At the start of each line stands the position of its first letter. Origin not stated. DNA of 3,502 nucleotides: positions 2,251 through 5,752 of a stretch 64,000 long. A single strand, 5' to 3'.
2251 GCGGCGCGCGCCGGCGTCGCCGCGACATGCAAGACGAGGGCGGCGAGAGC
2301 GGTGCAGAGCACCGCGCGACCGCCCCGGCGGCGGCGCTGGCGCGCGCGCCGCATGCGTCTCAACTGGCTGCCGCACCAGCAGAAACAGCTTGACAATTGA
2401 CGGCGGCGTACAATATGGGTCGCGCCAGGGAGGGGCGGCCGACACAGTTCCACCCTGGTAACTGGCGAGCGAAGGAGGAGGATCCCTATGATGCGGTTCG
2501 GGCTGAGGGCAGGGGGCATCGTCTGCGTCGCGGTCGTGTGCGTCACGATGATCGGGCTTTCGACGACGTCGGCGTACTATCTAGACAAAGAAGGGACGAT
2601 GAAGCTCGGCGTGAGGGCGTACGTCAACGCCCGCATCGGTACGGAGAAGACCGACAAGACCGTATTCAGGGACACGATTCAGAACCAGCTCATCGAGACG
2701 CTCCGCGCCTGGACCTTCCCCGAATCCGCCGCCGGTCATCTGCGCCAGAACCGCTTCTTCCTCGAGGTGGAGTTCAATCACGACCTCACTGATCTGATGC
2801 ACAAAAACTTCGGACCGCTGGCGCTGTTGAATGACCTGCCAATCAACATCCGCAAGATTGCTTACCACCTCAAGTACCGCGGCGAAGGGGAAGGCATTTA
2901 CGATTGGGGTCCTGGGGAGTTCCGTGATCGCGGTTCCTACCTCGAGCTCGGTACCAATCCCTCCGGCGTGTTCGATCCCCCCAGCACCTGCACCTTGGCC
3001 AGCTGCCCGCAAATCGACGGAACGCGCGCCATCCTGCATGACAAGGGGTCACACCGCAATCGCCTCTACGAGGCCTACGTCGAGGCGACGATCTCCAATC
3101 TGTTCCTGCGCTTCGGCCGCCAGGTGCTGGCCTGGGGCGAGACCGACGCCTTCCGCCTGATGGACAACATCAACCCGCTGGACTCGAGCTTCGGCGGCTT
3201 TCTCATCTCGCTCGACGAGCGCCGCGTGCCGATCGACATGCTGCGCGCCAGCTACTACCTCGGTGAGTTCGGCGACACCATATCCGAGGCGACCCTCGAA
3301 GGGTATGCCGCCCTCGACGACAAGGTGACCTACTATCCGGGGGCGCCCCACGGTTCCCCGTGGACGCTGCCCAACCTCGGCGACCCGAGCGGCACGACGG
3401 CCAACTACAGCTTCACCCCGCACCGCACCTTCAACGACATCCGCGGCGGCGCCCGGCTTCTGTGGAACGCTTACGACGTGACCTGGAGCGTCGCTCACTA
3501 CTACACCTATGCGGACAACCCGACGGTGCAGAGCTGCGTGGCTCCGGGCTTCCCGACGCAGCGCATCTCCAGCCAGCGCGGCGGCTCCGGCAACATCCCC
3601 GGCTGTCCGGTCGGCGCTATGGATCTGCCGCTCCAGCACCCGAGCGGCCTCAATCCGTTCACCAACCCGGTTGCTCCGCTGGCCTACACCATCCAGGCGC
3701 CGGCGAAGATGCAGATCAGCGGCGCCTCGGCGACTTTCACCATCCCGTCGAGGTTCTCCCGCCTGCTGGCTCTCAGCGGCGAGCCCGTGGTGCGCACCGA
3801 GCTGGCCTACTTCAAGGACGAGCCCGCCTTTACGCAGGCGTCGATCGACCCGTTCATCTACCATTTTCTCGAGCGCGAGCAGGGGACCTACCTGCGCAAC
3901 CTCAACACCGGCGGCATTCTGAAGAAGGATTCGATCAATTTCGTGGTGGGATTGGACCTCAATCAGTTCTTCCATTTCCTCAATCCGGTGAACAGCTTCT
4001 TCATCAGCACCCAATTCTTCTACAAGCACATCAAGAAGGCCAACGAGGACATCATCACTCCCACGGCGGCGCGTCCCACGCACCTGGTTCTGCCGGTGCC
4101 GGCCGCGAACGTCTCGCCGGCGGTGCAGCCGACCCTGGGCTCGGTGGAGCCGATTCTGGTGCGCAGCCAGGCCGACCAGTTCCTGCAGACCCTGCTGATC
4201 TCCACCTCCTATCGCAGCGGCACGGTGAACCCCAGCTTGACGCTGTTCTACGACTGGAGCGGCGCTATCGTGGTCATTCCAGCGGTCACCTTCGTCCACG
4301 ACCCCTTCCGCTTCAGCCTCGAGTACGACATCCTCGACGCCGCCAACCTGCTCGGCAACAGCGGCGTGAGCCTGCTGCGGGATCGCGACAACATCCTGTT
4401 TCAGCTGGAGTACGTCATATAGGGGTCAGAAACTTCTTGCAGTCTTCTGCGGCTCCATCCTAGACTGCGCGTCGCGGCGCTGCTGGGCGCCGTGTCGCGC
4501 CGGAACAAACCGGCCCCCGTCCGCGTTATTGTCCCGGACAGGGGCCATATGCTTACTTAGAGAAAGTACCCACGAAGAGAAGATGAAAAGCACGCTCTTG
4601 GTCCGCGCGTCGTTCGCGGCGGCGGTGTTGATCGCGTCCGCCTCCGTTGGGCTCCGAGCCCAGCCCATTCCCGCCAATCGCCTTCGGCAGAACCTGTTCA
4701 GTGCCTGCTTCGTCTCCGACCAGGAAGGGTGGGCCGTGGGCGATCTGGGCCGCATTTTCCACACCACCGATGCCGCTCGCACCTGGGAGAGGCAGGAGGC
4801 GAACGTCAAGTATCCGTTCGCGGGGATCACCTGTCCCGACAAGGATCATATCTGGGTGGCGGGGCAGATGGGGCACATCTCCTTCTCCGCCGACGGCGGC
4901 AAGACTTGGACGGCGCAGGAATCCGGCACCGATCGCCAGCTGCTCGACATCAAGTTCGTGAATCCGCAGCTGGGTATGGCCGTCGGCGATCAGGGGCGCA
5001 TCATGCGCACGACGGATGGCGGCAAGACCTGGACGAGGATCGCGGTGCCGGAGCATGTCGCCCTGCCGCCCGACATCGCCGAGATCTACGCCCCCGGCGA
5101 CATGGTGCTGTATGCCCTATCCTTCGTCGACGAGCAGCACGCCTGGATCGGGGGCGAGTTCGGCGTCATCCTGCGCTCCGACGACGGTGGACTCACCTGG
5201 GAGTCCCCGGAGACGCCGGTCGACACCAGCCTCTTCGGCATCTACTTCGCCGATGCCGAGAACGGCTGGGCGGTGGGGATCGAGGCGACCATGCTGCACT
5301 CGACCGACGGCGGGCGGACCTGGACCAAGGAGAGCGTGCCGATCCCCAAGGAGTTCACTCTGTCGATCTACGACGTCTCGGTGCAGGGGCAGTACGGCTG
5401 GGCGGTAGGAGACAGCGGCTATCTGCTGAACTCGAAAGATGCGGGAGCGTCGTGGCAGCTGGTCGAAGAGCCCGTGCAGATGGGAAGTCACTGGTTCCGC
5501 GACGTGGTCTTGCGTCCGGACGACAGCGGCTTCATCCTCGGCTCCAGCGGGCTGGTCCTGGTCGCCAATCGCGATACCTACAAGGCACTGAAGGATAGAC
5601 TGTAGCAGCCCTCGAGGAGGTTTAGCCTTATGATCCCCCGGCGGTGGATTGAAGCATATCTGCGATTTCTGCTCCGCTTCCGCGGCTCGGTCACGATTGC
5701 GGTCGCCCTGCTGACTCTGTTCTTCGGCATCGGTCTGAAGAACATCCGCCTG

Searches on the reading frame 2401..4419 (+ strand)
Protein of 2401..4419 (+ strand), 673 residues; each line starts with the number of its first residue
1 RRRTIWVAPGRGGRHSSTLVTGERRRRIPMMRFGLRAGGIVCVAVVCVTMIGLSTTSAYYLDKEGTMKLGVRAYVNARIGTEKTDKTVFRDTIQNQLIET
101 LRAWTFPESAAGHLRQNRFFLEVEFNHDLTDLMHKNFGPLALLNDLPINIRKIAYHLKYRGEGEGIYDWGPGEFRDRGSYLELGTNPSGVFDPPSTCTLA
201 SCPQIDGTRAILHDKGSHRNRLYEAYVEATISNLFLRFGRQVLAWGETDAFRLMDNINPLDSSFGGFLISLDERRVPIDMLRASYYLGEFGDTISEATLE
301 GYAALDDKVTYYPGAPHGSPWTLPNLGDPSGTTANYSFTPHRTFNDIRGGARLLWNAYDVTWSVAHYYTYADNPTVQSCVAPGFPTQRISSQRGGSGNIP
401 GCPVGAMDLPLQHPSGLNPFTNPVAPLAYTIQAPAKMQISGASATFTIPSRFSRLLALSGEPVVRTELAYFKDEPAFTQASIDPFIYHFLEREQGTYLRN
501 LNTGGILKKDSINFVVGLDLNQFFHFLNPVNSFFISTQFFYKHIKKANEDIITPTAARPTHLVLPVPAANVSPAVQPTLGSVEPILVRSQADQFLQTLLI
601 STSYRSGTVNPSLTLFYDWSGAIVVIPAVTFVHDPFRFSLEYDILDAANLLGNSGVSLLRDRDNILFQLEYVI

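Call 66: search_protein_families(library=pfam, proteins=[window:2401-4419:+], max_evalue=0.001)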
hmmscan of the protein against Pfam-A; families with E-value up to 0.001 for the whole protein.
window:2401-4419:+ (673 aa): 1 family
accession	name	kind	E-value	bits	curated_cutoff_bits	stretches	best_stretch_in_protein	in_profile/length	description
PF06980.17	DUF1302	-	1.2e-21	77.8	23.2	1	49-671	10-539/541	Protein of unknown function (DUF1302)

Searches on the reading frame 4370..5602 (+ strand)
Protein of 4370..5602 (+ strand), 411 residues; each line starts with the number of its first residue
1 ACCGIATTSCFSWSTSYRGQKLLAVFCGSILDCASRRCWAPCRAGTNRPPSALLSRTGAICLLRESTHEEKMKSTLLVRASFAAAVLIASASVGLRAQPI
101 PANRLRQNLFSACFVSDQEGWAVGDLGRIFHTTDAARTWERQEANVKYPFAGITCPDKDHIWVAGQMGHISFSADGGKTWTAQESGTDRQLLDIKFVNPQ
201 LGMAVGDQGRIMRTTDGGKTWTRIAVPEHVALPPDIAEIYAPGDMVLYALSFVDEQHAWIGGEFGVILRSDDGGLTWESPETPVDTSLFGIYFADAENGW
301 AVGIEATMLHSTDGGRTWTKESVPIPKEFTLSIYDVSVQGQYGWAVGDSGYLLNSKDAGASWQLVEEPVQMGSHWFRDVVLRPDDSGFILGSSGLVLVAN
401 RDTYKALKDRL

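Call 66: search_protein_families(library=pfam, proteins=[window:4370-5602:+], max_evalue=0.001)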
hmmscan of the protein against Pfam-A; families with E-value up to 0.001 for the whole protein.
window:4370-5602:+ (411 aa): 5 families
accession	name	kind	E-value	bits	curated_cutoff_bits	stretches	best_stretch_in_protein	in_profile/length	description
PF14870.12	PSII_BNR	-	1.1e-39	137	27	3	277-366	9-98/303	Photosynthesis system II assembly factor YCF48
PF15902.12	Sortilin-Vps10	-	2.6e-14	53.3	33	2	169-232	2-68/446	Sortilin, neurotensin receptor 3,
PF02012.26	BNR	-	1.7e-10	39.7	27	0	310-320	2-12/12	BNR/Asp-box repeat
PF13088.12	BNR_2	-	1.6e-06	28.1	31.4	0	172-281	86-202/277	BNR repeat-like domain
PF24316.1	Tli3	-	3.2e-05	24.7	27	0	302-320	80-98/129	T6SS Tli3 immunity protein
